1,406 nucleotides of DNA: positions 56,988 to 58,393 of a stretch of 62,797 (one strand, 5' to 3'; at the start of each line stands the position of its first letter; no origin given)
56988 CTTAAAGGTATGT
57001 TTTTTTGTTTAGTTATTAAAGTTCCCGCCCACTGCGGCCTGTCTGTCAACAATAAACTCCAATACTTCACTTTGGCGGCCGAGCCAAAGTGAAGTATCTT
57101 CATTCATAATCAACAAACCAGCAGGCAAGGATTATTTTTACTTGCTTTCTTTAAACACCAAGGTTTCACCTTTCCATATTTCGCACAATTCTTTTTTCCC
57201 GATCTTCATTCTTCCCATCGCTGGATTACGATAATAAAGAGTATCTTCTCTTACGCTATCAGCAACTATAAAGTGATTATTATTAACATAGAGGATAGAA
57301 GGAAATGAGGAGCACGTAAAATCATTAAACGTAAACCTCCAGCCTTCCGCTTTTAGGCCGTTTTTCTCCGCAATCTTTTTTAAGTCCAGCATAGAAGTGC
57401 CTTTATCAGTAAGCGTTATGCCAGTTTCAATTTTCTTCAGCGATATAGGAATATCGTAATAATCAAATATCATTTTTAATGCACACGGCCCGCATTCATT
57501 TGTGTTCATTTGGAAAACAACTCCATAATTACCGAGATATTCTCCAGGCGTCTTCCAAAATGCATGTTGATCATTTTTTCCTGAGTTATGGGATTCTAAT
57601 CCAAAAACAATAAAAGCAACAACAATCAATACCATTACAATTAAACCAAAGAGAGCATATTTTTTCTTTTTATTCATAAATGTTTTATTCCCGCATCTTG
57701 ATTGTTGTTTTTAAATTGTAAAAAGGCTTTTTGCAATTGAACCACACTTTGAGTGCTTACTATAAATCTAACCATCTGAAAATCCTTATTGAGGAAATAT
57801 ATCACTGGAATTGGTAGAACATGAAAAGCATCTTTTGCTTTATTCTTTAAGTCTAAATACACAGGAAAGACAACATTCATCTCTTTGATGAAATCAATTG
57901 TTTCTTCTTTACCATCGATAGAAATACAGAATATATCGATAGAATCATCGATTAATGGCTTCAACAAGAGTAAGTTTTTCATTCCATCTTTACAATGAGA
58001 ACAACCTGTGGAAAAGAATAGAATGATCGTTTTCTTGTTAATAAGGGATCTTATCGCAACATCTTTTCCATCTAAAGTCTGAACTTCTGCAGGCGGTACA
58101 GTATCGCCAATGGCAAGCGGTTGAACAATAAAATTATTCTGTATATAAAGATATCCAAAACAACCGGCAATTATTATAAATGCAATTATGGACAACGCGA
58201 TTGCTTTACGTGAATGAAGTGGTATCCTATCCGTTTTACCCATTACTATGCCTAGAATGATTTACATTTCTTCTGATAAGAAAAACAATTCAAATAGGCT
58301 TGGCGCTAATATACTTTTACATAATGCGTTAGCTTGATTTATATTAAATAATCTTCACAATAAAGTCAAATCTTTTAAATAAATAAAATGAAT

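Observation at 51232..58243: Eight-gene operon that looks like a periplasmically matured bacteriocin/peptide system of a non-canonical design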

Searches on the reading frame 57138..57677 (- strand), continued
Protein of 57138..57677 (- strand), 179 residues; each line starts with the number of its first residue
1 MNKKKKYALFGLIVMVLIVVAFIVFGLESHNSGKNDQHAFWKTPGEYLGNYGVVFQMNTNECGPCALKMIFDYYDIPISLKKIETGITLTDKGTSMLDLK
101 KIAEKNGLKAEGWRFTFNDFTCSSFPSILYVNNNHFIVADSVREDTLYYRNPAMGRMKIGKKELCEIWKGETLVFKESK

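Call 87: search_protein_families(library=pfam, proteins=[P0075, P0106, P0136, P0146, P0161, P0164, P0175, P0178, P0182, P0184], max_evalue=0.001)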
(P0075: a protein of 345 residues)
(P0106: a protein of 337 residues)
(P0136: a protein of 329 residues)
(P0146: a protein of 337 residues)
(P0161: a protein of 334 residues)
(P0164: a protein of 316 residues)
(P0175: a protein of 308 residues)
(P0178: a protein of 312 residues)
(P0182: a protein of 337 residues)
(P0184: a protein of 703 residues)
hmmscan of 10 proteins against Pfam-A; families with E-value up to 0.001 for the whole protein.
P0075 (345 aa): 7 families
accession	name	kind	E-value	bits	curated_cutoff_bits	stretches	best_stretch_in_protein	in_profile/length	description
PF03412.21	Peptidase_C39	-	3.8e-29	101.6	22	1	214-340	4-131/133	Peptidase C39 family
PF00578.27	AhpC-TSA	-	2.2e-13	50.7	26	1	56-170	1-123/124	AhpC/TSA family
PF08534.16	Redoxin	-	5.4e-08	33.2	26.6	1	57-177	3-137/148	Redoxin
PF13098.12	Thioredoxin_2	-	5.2e-07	30.4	27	1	80-181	5-100/104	Thioredoxin-like domain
PF13905.12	Thioredoxin_8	-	3.9e-06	27.5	27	1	83-168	4-94/94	Thioredoxin-like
PF13529.12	Peptidase_C39_2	-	4.4e-05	24.5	24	0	217-252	6-45/143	Peptidase_C39 like family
PF13728.12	TraF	-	0.00011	22.5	23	1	85-179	134-217/224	F plasmid transfer operon protein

P0106 (337 aa): 4 families
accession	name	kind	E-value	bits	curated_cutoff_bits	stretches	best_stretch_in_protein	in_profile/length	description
PF03412.21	Peptidase_C39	-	4.4e-32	111.1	22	1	199-322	4-130/133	Peptidase C39 family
PF00578.27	AhpC-TSA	-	2.7e-14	53.6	26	1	39-154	1-123/124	AhpC/TSA family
PF08534.16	Redoxin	-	3.3e-09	37.1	26.6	1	38-160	1-136/148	Redoxin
PF13529.12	Peptidase_C39_2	-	5.3e-05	24.2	24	1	202-253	8-63/143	Peptidase_C39 like family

P0136 (329 aa): 3 families
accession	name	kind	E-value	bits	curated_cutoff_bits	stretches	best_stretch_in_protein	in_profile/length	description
PF03412.21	Peptidase_C39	-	9.2e-31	106.9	22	1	196-321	4-132/133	Peptidase C39 family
PF00578.27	AhpC-TSA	-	3.3e-13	50.1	26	1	36-151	1-123/124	AhpC/TSA family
PF08534.16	Redoxin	-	7.2e-06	26.3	26.6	1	42-158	8-137/148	Redoxin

P0146 (337 aa): 4 families
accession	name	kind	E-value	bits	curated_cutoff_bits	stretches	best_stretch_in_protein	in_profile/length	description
PF03412.21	Peptidase_C39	-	3e-22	79.3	22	1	206-334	2-129/133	Peptidase C39 family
PF00578.27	AhpC-TSA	-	1.1e-07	32.3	26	1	38-154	3-123/124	AhpC/TSA family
PF08534.16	Redoxin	-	6.7e-06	26.4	26.6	1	39-160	5-136/148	Redoxin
PF13905.12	Thioredoxin_8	-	0.00084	20.1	27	0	62-151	2-93/94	Thioredoxin-like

P0161 (334 aa): 2 families
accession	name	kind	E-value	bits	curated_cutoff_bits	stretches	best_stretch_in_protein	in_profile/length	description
PF03412.21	Peptidase_C39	-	2.2e-27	95.9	22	1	198-321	3-129/133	Peptidase C39 family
PF13529.12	Peptidase_C39_2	-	1e-06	29.8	24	1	205-297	13-142/143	Peptidase_C39 like family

P0164 (316 aa): 6 families
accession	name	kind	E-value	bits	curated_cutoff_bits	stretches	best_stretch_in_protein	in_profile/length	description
PF00578.27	AhpC-TSA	-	3.8e-17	62.8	26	1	40-151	4-123/124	AhpC/TSA family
PF08534.16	Redoxin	-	3.5e-16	59.7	26.6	1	38-158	3-137/148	Redoxin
PF03412.21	Peptidase_C39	-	4.2e-16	59.4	22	1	198-314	13-130/133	Peptidase C39 family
PF13905.12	Thioredoxin_8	-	3.9e-08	34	27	1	61-146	1-91/94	Thioredoxin-like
PF13098.12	Thioredoxin_2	-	5.9e-08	33.4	27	1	61-164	5-102/104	Thioredoxin-like domain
PF00085.26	Thioredoxin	-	0.00036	20.9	23.5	0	61-108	18-65/103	Thioredoxin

P0175 (308 aa): 1 family
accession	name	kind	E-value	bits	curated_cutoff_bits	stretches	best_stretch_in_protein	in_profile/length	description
PF03412.21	Peptidase_C39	-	5.6e-27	94.6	22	1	174-301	2-132/133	Peptidase C39 family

P0178 (312 aa): 5 families
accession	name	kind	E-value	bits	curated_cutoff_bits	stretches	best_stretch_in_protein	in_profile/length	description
PF03412.21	Peptidase_C39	-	1.1e-24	87.2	22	1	183-304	4-129/133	Peptidase C39 family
PF00578.27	AhpC-TSA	-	1.5e-09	38.3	26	1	43-150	8-123/124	AhpC/TSA family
PF08534.16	Redoxin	-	0.0001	22.5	26.6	1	60-153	28-133/148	Redoxin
PF13905.12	Thioredoxin_8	-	0.0003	21.5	27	1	64-147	5-93/94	Thioredoxin-like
PF13098.12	Thioredoxin_2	-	0.00079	20.2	27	0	64-154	9-95/104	Thioredoxin-like domain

P0182 (337 aa): 1 family
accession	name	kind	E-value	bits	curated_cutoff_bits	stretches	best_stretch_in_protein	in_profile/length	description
PF03412.21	Peptidase_C39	-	1.8e-24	86.5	22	1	198-324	3-131/133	Peptidase C39 family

P0184 (703 aa): 4 families
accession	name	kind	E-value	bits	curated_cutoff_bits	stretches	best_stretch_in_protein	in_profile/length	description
PF03412.21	Peptidase_C39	-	6.6e-31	107.3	22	1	573-696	6-131/133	Peptidase C39 family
PF00795.27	CN_hydrolase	-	8.5e-26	91.3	23.2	1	224-453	2-248/256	Carbon-nitrogen hydrolase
PF20154.4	LNT_N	-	1e-18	68.4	27.1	1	24-174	2-159/159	Apolipoprotein N-acyltransferase N-terminal domain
PF13529.12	Peptidase_C39_2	-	0.00016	22.7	24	1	571-609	4-45/143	Peptidase_C39 like family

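Call 90: predict_structure(alignment_id=A1)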
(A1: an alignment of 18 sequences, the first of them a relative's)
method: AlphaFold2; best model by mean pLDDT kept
length: 179 residues; sequences in the alignment: 18
mean_pLDDT: 83.1   pTM: 0.72
mean pLDDT of the five models: 83.1, 82.0, 81.7, 79.3, 74.3
residues with pLDDT >= 90: 81; 70-90: 66; 50-70: 21; < 50: 11
segments of 3 or more residues with pLDDT < 50: 31-41
pLDDT, mean of each block of 10 residues (from residue 1): 74 89 73 43 77 67 90 94 82 82 95 86 93 89 94 90 90 88
secondary structure, 60 per line:
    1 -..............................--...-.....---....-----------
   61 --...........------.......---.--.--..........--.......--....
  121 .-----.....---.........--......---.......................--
elements in order: H2-31 H38-42 E46-49 H63-73 H80-86 H96-105 E108-114 H117-121 E127-131 E135-143 E146-151 E155-160 H161-167 E168-177

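Call 94: fold_search(model_id=the predicted structure, library=pdb)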
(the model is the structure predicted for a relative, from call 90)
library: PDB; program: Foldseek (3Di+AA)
matches with E <= 10: 645; with E <= 0.001: 33
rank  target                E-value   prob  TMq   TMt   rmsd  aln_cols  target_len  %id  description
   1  6mpz_A                6.8e-13  1.00  0.66  0.82   5.7       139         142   28  Crystal structure of a double glycine motif protease from AMS/PCAT transporter in complex with the leader peptide (released 2019-02-06)
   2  6mpz_B                1.4e-12  1.00  0.65  0.82   5.7       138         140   28  Crystal structure of a double glycine motif protease from AMS/PCAT transporter in complex with the leader peptide (released 2019-02-06)
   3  6mpz_D                2.0e-12  1.00  0.66  0.83   5.7       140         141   28  Crystal structure of a double glycine motif protease from AMS/PCAT transporter in complex with the leader peptide (released 2019-02-06)
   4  8vp5_A                1.0e-09  1.00  0.65  0.18   2.8       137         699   26  Cryo-EM structure of the ABC transporter PCAT1 bound with ADP and Substrate (released 2024-10-30)
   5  8vp5_B                2.7e-09  1.00  0.66  0.18   2.6       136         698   26  Cryo-EM structure of the ABC transporter PCAT1 bound with ADP and Substrate (released 2024-10-30)
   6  8vp6_A                4.3e-09  1.00  0.63  0.19   3.2       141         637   26  Cryo-EM structure of the ABC transporter PCAT1 bound with Mg_class_2 (released 2024-10-30)
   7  8vp6_B                5.2e-09  1.00  0.65  0.19   2.4       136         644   26  Cryo-EM structure of the ABC transporter PCAT1 bound with Mg_class_2 (released 2024-10-30)
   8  7n87_MODEL_1_A        7.0e-09  1.00  0.64  0.75   2.2       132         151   26  Solution NMR structure of peptidase domain from Clostridium thermocellum PCAT1 (released 2021-12-29)
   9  8vpb_A                1.0e-08  1.00  0.65  0.17   1.9       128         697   26  Cryo-EM structure of the ABC transporter PCAT1 bound with MgADP_Class_2 (released 2024-10-30)
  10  9azl_A                1.4e-08  1.00  0.64  0.17   2.5       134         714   27  Cryo-EM structure of the ABC transporter PCAT1 bound with MgADP class1 (released 2024-10-30)
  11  7t55_A                1.6e-08  1.00  0.61  0.17   3.0       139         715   26  Cryo-EM structure of PCAT1 in the inward-facing wide conformation under ATP turnover condition (released 2022-02-02)
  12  6v9z_A                1.7e-08  1.00  0.65  0.17   2.7       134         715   25  Cryo-EM structure of PCAT1 bound to its CtA peptide substrate (released 2020-01-22)
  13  5xe8_A                3.8e-08  1.00  0.64  0.83   2.2       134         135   20  Crystal Structure of the Peptidase Domain of Streptococcus mutans ComA (released 2017-06-28)
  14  4ry2_A                6.6e-08  1.00  0.62  0.17   2.1       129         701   28  Crystal structure of the peptidase-containing ABC transporter PCAT1 (released 2015-07-22)
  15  8vp9_A                7.9e-08  1.00  0.63  0.18   3.0       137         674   24  Cryo-EM structure of the cysteine-free ABC transporter PCAT1 bound with ADP and Substrate (released 2024-10-30)
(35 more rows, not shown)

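Call 98: find_encoding_contigs(protein=P0075, flank=4000, max_places=2)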
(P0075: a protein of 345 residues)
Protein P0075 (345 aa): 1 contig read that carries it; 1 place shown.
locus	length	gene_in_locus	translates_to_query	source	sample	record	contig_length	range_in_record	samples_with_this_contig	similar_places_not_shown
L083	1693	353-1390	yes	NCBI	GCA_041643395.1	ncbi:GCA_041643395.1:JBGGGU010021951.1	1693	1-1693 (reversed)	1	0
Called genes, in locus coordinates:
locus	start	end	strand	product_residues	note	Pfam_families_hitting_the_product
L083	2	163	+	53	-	?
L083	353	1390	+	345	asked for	PF00578:AhpC-TSA, PF08534:Redoxin, PF13098:Thioredoxin_2 (weak), PF13905:Thioredoxin_8 (weak), PF03412:Peptidase_C39, PF13529:Peptidase_C39_2 (faint)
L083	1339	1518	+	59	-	-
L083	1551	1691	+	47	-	?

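Call 99: find_encoding_contigs(protein=P0106, flank=4000, max_places=2)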
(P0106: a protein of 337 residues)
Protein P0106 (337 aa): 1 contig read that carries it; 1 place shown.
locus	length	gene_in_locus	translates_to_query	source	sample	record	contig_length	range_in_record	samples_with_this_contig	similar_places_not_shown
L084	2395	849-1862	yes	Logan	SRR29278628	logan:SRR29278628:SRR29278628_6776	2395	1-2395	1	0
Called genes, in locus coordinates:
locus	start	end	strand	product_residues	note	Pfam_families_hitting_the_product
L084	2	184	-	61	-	?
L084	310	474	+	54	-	-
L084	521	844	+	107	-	-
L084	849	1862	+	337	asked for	PF00578:AhpC-TSA, PF08534:Redoxin, PF03412:Peptidase_C39, PF13529:Peptidase_C39_2 (faint)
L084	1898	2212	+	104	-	-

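Call 105: search_dna_similar(query=window:57138-57677:-, collection=plasmids, mode=protein, max_evalue=1e-8, max_rows=12)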
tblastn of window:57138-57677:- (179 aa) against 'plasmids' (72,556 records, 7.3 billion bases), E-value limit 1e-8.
Records with a match: 546; places in all: 562; records where one place covers at least 80% of the query: 2.
Best place of each record, by identity: <60% 546.
By first word of the organism name: Salmonella 177; Klebsiella 175; Bacillus 64; Serratia 45; Escherichia 22; Clostridium 6; Priestia 4; Rahnella 4; Pantoea 4; Nostoc 4; and 27 more.
By predicted mobility (MOB-suite, as given by PLSDB): conjugative 318; non-mobilizable 159; mobilizable 69.
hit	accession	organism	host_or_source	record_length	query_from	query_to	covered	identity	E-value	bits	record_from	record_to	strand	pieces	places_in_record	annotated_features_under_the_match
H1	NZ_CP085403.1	Bacillus anthracis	single cell,soil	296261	27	176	84%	27.4%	9e-9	61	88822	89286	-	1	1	peptidase domain-containing ABC transporter | type 2 lanthipeptide synthetase LanM family protein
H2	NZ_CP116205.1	Bacillus paranthracis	rice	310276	27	176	84%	27.4%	9e-9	61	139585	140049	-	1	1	peptidase domain-containing ABC transporter | type 2 lanthipeptide synthetase LanM family protein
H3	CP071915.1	Ralstonia solanacearum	Pogostemon cablin,Single strain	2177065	53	173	68%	33.9%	4e-14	76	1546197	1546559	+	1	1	peptidase domain-containing ABC transporter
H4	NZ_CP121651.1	Bradyrhizobium sp. CB82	Stylosanthes guianensis,cell culture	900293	36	177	79%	28.2%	1e-11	69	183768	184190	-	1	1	NHLP family bacteriocin export ABC transporter ...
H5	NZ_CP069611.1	Priestia megaterium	Homo sapiens,Pure culture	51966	53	179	71%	31.3%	3e-15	80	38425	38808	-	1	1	peptidase domain-containing ABC transporter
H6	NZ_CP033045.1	Mesobacillus foraminis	cell culture,Red Sea lagoons-Mangrove ...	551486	53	178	70%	31.5%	1e-13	75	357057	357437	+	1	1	peptidase domain-containing ABC transporter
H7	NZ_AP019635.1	Enterobacter sp. 18A13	-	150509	53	172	67%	32.8%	6e-11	67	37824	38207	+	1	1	peptidase domain-containing ABC transporter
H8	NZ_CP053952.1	Bacillus cereus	-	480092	53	166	64%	33.9%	5e-13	73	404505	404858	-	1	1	peptidase domain-containing ABC transporter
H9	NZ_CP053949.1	Bacillus cereus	-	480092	53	166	64%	33.9%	5e-13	73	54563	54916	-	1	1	peptidase domain-containing ABC transporter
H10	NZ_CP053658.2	Bacillus cereus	culture,soil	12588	56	179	69%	31.0%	3e-9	62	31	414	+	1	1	peptidase domain-containing ABC transporter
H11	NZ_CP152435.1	Bacillus sp. BR3(2024)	sigle cell,soil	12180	56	179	69%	31.0%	7e-9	61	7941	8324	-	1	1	peptidase domain-containing ABC transporter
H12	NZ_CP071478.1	Priestia megaterium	whole organism,Hypersaline environment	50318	41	164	69%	31.0%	1e-11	69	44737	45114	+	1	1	peptidase domain-containing ABC transporter | type 2 lanthipeptide synthetase LanM family protein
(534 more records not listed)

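Call 106: search_dna_similar(query=window:57138-57677:-, collection=phages, mode=protein, max_evalue=1e-8, max_rows=8)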
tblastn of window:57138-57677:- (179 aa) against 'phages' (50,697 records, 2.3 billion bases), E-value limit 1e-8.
Records with a match: 1; places in all: 2; records where one place covers at least 80% of the query: 0.
Best place of each record, by identity: <60% 1.
By first word of the organism name: Salmonella 1.
By host as written in the record: Homo sapiens 1.
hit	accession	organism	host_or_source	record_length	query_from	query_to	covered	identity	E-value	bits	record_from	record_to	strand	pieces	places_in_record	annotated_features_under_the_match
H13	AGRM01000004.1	Salmonella enterica subsp. houtenae str. ATCC BAA-1581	Homo sapiens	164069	53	172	67%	28.9%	5e-14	74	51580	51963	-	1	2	ABC transporter, ATP-binding protein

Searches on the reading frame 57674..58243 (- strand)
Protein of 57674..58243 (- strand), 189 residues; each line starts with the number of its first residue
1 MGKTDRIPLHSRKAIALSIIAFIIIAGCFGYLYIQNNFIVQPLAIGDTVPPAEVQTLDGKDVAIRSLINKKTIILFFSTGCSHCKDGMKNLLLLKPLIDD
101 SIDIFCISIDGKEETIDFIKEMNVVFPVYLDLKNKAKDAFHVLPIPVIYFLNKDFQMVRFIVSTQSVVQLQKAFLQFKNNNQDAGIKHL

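Call 3: search_protein_families(library=pfam, proteins=[window:57674-58243:-], max_evalue=0.01)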
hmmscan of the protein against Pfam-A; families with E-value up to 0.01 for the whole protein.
window:57674-58243:- (189 aa): 2 families
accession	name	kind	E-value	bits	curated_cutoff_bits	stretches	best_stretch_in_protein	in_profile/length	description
PF00578.27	AhpC-TSA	-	6.2e-13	49.2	26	1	45-154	1-118/124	AhpC/TSA family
PF13905.12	Thioredoxin_8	-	2.7e-08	34.5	27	1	70-154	2-91/94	Thioredoxin-like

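Call 4: search_protein_families(library=ncbifam, proteins=[window:57674-58243:-], max_evalue=0.01)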
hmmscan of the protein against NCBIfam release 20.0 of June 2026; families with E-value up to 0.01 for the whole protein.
window:57674-58243:- (189 aa): 9 families
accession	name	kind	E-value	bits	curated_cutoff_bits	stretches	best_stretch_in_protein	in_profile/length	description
NF002854.0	PRK03147.1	subfamily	7.5e-17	61.8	170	1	13-173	5-168/176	thiol-disulfide oxidoreductase ResA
NF041202.1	StoA_CxxC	exception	4.3e-12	46.2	210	1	35-171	17-158/163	endospore biogenesis thiol-disulfide oxidoreductase StoA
NF006960.0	PRK09437.1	equivalog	2.3e-06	27.6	140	1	41-182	2-144/156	thioredoxin-dependent thiol peroxidase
NF040769.1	SelL_rel_redox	subfamily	1.5e-05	24.7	120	1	48-141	2-99/173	SelL-related redox protein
TIGR02740.1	TraF-like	hypoth_equivalog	3.1e-05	23.4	232.25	1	58-114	158-212/276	TraF-like protein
NF041054.1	WAxxUGC_long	equivalog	0.00017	21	300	1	48-160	83-197/354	ResA-like WAxxUGC motif-containing protein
TIGR02738.1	TrbB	equivalog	0.00062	19.5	132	1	63-154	44-128/153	type-F conjugative transfer system pilin assembly thiol-disulfide isomerase TrbB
TIGR00385.1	dsbE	subfamily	0.0019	17.8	123.15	1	17-130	3-122/173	DsbE family thiol:disulfide interchange protein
NF047696.1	ThlDiSintTplARhiz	equivalog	0.0087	15.8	230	0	49-131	77-163/219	thiol:disulfide interchange protein TlpA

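Call 77: search_solved_structures(query=window:57674-58243:-, max_evalue=0.001)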
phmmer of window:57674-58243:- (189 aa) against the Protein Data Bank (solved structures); distinct sequences matched with E-value up to 0.001: 16.
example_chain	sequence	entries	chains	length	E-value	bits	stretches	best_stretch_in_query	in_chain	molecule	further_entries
4nmu_A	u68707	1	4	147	3.1e-11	46.3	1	42-171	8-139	Thiol-disulfide oxidoreductase ResA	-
3c71_A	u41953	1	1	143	3.4e-11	46.2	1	47-167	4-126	Thiol-disulfide oxidoreductase resA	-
3c73_A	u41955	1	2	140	4.6e-11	45.8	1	53-167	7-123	Thiol-disulfide oxidoreductase resA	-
2f9s_A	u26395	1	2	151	3.3e-10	43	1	47-187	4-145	Thiol-disulfide oxidoreductase resA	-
3erw_A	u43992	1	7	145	6e-10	42.2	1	54-170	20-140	Sporulation thiol-disulfide oxidoreductase A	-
1st9_A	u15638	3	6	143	6.3e-10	42.1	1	47-167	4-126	Thiol-disulfide oxidoreductase resA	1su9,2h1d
2h1b_A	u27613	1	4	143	6.5e-10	42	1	47-167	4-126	Thiol-disulfide oxidoreductase resA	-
2yp6_A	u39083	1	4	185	3.1e-09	39.8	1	38-160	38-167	THIOREDOXIN FAMILY PROTEIN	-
4hqz_A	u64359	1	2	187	3.8e-09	39.5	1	39-160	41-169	Thioredoxin family protein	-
2h19_A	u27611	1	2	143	1.1e-08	38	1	47-167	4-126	Thiol-disulfide oxidoreductase resA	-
2h1a_A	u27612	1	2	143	1.2e-08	38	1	47-167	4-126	Thiol-disulfide oxidoreductase resA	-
2h1g_A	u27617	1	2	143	2e-07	34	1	47-167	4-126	Thiol-disulfide oxidoreductase resA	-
5um7_A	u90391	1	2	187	4.3e-07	32.8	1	40-166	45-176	Thioredoxin signature protein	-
3kcm_A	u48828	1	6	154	1.6e-06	31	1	49-164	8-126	Thioredoxin family protein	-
2b5x_A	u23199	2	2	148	3.5e-06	29.9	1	57-172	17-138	YkuV protein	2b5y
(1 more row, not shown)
